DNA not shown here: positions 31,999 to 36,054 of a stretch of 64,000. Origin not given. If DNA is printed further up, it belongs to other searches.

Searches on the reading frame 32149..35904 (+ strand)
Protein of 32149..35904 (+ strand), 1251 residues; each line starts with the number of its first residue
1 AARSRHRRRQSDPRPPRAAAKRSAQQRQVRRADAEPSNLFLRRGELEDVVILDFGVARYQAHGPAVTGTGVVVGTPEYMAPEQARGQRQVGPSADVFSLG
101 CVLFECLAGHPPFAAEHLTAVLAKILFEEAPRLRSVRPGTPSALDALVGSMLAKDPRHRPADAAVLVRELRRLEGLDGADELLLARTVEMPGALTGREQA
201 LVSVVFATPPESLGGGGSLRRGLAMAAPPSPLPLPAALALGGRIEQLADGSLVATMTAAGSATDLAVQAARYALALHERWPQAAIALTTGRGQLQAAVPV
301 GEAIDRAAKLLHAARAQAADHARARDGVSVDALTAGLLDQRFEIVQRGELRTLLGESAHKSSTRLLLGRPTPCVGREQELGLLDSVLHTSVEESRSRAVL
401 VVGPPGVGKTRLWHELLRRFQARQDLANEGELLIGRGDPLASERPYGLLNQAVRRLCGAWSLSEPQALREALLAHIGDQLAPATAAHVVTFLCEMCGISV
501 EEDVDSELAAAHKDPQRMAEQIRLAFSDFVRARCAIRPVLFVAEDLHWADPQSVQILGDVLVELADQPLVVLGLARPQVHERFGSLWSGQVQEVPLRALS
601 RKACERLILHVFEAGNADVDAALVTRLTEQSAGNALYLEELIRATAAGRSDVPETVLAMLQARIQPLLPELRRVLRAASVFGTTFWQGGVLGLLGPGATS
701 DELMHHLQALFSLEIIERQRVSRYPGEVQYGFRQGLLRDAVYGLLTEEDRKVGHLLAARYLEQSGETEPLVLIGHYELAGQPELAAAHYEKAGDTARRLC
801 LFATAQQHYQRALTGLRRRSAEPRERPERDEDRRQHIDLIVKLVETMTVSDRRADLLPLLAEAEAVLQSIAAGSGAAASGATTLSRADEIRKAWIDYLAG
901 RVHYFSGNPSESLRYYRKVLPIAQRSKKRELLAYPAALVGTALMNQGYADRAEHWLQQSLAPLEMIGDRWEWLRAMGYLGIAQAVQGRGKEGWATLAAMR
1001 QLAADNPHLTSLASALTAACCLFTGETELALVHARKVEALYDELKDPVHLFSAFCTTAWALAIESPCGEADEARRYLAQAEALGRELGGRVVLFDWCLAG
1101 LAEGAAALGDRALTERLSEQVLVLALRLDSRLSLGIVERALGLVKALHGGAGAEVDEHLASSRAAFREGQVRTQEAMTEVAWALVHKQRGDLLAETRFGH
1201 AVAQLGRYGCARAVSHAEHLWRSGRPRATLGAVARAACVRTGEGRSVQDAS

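Call 32: search_protein_families(library=pfam, proteins=[window:32149-35904:+], max_evalue=0.00001)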
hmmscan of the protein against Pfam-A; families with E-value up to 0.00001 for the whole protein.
window:32149-35904:+ (1251 aa): 3 families
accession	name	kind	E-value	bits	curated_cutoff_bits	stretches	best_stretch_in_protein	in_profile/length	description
PF13191.12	AAA_16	-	2.1e-21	77.6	32.6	1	373-571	2-166/167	AAA ATPase domain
PF00069.31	Pkinase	-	3.4e-19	69.7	31.7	1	30-161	120-253/263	Protein kinase domain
PF07714.23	PK_Tyr_Ser-Thr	-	1.2e-06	28.4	23.1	1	48-161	140-250/258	Protein tyrosine and serine/threonine kinase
